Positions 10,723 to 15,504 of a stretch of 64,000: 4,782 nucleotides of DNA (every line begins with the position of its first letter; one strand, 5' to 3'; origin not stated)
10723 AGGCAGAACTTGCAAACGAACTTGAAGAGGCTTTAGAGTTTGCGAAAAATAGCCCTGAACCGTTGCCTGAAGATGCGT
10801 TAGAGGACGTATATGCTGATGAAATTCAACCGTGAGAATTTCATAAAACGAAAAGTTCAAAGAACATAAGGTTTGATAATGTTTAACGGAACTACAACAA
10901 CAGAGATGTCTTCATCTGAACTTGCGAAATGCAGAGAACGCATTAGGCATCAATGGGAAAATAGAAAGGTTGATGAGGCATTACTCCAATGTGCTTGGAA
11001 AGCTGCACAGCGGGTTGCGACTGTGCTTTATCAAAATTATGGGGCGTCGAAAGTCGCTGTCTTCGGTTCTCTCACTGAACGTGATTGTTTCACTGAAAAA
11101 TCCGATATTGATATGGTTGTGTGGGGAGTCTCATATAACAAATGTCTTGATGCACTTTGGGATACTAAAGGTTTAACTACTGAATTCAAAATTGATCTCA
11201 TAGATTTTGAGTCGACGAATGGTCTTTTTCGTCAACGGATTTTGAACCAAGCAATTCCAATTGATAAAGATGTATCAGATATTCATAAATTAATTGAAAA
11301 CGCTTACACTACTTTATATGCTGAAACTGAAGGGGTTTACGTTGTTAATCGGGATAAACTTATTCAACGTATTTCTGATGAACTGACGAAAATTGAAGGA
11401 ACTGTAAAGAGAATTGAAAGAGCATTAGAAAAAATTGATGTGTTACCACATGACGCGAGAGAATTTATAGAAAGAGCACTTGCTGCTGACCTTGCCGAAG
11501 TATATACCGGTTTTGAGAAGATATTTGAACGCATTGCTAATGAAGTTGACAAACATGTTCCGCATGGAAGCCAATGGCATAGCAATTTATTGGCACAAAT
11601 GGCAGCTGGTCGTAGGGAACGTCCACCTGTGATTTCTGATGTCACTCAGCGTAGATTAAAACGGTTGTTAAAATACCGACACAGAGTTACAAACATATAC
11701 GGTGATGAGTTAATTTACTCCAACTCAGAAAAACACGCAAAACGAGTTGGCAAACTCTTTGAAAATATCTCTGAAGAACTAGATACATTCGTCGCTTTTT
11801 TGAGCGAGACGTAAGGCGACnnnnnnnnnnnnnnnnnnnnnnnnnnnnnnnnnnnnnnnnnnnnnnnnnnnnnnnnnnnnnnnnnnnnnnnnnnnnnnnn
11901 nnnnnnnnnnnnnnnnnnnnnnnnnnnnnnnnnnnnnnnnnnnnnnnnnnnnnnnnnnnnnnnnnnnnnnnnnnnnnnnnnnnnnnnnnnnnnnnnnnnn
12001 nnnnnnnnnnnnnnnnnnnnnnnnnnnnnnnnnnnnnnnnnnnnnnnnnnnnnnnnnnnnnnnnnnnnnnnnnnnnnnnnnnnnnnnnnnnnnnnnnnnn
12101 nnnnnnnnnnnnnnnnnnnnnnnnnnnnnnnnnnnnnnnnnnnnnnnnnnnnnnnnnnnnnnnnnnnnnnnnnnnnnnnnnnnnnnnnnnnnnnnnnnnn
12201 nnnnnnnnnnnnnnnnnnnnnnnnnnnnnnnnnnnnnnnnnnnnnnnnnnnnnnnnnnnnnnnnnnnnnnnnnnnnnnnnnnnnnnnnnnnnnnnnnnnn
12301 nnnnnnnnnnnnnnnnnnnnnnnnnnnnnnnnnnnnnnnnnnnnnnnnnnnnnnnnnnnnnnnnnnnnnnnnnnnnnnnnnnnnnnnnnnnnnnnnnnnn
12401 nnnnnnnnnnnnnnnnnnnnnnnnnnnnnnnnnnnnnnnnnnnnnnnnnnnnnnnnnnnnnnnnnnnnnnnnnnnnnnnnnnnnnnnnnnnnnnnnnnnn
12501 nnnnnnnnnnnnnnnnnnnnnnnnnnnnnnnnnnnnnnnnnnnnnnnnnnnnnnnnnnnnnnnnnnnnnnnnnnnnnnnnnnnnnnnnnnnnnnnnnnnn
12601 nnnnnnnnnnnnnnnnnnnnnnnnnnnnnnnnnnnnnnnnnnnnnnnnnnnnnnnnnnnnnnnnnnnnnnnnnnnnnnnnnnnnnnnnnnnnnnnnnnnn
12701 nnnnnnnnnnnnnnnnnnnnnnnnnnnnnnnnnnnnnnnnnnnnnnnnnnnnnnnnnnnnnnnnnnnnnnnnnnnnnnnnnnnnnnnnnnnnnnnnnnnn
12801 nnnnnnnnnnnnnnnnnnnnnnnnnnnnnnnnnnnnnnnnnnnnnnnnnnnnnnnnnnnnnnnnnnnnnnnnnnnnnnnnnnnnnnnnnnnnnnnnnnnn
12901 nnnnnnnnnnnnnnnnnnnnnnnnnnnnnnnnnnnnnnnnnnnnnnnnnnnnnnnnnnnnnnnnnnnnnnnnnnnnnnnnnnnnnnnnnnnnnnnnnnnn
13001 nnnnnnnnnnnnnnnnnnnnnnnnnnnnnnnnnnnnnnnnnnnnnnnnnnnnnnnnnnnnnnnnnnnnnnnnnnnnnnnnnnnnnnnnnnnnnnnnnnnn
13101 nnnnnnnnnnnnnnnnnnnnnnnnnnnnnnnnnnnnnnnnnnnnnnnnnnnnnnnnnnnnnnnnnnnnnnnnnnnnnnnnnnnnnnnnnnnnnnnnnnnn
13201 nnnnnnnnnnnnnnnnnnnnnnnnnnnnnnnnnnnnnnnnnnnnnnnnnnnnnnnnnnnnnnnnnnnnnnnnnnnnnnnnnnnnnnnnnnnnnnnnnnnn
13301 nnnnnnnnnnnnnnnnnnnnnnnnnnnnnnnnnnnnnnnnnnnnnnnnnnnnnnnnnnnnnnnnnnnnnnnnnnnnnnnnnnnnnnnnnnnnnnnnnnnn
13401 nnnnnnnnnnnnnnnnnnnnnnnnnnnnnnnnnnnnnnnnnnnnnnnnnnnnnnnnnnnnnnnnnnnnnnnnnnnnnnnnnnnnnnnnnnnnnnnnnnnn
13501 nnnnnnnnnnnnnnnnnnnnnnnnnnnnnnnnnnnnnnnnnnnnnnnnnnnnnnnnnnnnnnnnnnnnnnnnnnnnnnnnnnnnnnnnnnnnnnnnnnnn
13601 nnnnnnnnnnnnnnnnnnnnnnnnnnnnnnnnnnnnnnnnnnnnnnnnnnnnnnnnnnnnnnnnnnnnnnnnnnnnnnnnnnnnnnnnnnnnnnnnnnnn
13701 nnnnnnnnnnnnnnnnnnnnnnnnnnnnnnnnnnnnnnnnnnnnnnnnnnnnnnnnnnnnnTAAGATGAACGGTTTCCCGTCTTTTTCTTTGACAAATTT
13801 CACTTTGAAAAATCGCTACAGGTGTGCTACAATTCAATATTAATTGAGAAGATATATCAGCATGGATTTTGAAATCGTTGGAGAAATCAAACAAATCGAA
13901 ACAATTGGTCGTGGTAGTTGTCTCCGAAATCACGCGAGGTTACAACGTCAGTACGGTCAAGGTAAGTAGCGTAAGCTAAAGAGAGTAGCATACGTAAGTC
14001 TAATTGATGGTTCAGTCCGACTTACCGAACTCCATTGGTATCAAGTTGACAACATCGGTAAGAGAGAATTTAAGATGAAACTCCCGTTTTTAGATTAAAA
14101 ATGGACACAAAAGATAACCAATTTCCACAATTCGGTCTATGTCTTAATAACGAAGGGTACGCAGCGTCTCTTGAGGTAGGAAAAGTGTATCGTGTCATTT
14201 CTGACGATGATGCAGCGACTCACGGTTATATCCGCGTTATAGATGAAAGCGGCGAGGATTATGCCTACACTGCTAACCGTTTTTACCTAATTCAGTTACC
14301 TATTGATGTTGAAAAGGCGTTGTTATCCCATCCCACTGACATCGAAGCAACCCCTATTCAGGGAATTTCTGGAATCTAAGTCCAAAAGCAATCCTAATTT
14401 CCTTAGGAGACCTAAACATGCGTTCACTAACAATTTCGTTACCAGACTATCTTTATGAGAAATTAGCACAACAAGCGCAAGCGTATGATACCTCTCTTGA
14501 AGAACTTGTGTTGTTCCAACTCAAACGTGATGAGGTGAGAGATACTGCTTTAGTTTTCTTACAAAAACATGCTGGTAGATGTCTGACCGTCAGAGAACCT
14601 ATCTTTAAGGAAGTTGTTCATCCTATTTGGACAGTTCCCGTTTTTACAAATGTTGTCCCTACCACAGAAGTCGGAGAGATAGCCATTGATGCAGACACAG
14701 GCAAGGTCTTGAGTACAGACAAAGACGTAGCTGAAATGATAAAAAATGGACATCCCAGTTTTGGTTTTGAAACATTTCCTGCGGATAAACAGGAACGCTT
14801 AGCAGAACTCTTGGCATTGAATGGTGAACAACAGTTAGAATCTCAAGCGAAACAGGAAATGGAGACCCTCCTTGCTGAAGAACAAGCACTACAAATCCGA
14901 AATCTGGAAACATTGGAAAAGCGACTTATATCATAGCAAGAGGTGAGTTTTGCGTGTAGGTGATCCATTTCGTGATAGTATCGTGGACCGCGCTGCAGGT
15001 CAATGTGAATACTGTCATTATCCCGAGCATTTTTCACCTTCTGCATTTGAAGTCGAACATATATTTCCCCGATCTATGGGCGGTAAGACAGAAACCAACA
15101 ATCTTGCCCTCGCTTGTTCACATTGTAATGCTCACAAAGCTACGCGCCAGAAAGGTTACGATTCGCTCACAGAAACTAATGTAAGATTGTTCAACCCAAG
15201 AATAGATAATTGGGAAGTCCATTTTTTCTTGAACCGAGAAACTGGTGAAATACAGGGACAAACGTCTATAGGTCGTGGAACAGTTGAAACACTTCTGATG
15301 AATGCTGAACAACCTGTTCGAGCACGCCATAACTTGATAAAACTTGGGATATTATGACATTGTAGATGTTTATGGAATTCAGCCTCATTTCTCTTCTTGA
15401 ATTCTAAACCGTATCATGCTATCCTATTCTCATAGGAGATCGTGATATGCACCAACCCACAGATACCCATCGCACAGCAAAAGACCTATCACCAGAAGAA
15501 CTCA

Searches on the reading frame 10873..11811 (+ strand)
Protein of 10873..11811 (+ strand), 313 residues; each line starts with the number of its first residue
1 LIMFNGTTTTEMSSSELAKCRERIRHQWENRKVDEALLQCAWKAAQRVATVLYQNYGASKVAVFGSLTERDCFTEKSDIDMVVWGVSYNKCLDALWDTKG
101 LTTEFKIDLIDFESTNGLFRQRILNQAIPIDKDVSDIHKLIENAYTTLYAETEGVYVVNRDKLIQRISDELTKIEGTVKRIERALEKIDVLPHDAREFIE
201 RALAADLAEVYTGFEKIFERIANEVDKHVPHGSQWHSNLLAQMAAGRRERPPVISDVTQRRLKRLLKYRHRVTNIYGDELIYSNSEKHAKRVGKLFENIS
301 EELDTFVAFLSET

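Call 19: search_protein_families(library=pfam, proteins=[window:10873-11811:+], max_evalue=0.01)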
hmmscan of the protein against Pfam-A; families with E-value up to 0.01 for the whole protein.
window:10873-11811:+ (313 aa): 5 families
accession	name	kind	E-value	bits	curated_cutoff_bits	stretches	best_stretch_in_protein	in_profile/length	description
PF20797.2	HepT-like_2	-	1.7e-25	89.7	27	1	202-309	1-109/110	HepT-like protein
PF18765.7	Polbeta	-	1.4e-07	32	26.9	1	49-130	4-87/93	Polymerase beta, Nucleotidyltransferase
PF22600.2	MTPAP-like_central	-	0.00014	22.4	27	1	22-84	3-64/139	Poly(A) RNA polymerase, mitochondrial-like, central palm domain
PF01909.29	NTP_transf_2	-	0.0059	17.4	21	0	49-110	5-47/93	Nucleotidyltransferase domain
PF25605.1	Phage_80a_gp11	-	0.0067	17.1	27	0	211-245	3-37/76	Phage 80a gp11 protein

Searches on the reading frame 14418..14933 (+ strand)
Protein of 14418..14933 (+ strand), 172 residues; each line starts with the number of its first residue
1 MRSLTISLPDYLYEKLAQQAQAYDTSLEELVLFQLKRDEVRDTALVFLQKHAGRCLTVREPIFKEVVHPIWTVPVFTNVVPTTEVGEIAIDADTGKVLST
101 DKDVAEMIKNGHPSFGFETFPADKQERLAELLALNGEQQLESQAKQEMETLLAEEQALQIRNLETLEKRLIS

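Call 3: search_protein_families(library=pfam, proteins=[window:14418-14933:+], max_evalue=0.1)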
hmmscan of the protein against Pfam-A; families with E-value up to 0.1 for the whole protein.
window:14418-14933:+ (172 aa): 2 families
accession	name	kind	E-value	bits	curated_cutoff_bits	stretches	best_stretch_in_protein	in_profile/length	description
PF03413.25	PepSY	-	0.056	14.2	24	1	68-100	30-59/60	Peptidase propeptide and YPEB domain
PF07878.17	RHH_5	-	0.076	13.2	26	1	5-22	5-22/43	CopG-like RHH_1 or ribbon-helix-helix domain, RHH_5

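Call 4: search_protein_families(library=ncbifam, proteins=[window:14418-14933:+], max_evalue=0.1)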
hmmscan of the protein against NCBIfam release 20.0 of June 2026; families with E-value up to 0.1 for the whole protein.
window:14418-14933:+ (172 aa): 0 families

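Call 6: search_protein_families(library=padloc, proteins=[window:14418-14933:+], max_evalue=0.1)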
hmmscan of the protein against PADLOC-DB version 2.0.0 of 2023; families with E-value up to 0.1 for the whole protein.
window:14418-14933:+ (172 aa): 0 families

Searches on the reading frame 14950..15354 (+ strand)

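Call 3: search_protein_families(library=pfam, proteins=[window:14950-15354:+], max_evalue=0.1)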
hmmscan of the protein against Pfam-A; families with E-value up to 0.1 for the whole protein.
window:14950-15354:+ (135 aa): 4 families
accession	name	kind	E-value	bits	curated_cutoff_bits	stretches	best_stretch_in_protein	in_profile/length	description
PF01844.29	HNH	-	4.5e-14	52.8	21.4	1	19-64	1-45/47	HNH endonuclease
PF14279.12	HNH_5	-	7.9e-11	42.2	27.5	1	19-65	1-45/56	HNH endonuclease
PF13395.12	HNH_4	-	9.8e-06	25.9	22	1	29-66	15-51/54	HNH endonuclease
PF10058.14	Zn_ribbon_10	-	0.083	13.1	24.2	0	46-63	13-32/54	ER junction formation factor lunapark, zinc ribbon finger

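Call 4: search_protein_families(library=ncbifam, proteins=[window:14950-15354:+], max_evalue=0.1)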
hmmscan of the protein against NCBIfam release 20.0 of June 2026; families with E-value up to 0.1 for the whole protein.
window:14950-15354:+ (135 aa): 5 families
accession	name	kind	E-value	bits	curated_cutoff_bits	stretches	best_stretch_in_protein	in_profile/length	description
NF040563.1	guided_IscB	equivalog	4.4e-11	42.5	175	1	7-68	183-240/314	RNA-guided endonuclease IscB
NF049971.1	CRISPR_Cas9d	exception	5.4e-08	31.9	375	1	13-79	542-610/986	type II CRISPR RNA-guided endonuclease Cas9d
NF041761.1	PtuB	equivalog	4.1e-05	23.5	150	1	11-112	40-155/218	retron Ec78 anti-phage system effector HNH endonuclease PtuB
TIGR01865.2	cas_Csn1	equivalog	0.0016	16.8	100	1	28-66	589-627/1070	type II CRISPR RNA-guided endonuclease Cas9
NF058586.1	HNHNucHlpB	equivalog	0.07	13.6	130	0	14-62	4-48/99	HNH nuclease-like protein HlpB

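Call 6: search_protein_families(library=padloc, proteins=[window:14950-15354:+], max_evalue=0.1)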
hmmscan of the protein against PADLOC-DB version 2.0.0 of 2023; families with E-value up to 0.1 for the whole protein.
window:14950-15354:+ (135 aa): 40 families (the best 25 are shown)
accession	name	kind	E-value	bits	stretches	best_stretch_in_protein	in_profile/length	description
PDLC00337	PtuB1|PtuB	-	1.6e-12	45.8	1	8-131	48-165/216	Unknown function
PDLC00317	PtuB1|PtuB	-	2.7e-11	41.8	1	15-129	55-167/244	Unknown function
PDLC00315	PtuB1|PtuB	-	6.5e-11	40.4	1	19-71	30-84/227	Unknown function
PDLC00345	PtuB1|PtuB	-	7.5e-10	36.7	1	17-114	52-158/223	Unknown function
PDLC00342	PtuB1|PtuB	-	1.2e-09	36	1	9-127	40-152/247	Unknown function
PDLC00292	PtuA1|PtuA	-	2.1e-09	34.3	1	47-130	102-194/726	AAA ATPase domain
PDLC00325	PtuB1|PtuB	-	1.1e-08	33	1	15-95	50-141/213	Unknown function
PDLC00350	PtuB1|PtuB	-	2.2e-08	32.3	1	8-117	41-161/224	Unknown function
PDLC03661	mREase_IV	-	5.4e-08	30.8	1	50-115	90-153/249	Type IV methyl-directed restriction enzyme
PDLC00335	PtuB1|PtuB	-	2.4e-07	28.5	1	9-67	41-102/214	Unknown function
PDLC02924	HNH_I-A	-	2.1e-06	25.9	1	9-131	36-156/198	-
PDLC00332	PtuB1|PtuB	-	3.4e-06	25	1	10-131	41-165/212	Unknown function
PDLC00313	PtuB1|PtuB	-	4.6e-06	24.3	1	16-75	51-111/240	Unknown function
PDLC00331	PtuB1|PtuB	-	1e-05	23.3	1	22-67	37-84/222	Unknown function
PDLC00321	PtuB1|PtuB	-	1.8e-05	22.6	1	20-66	40-88/223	Unknown function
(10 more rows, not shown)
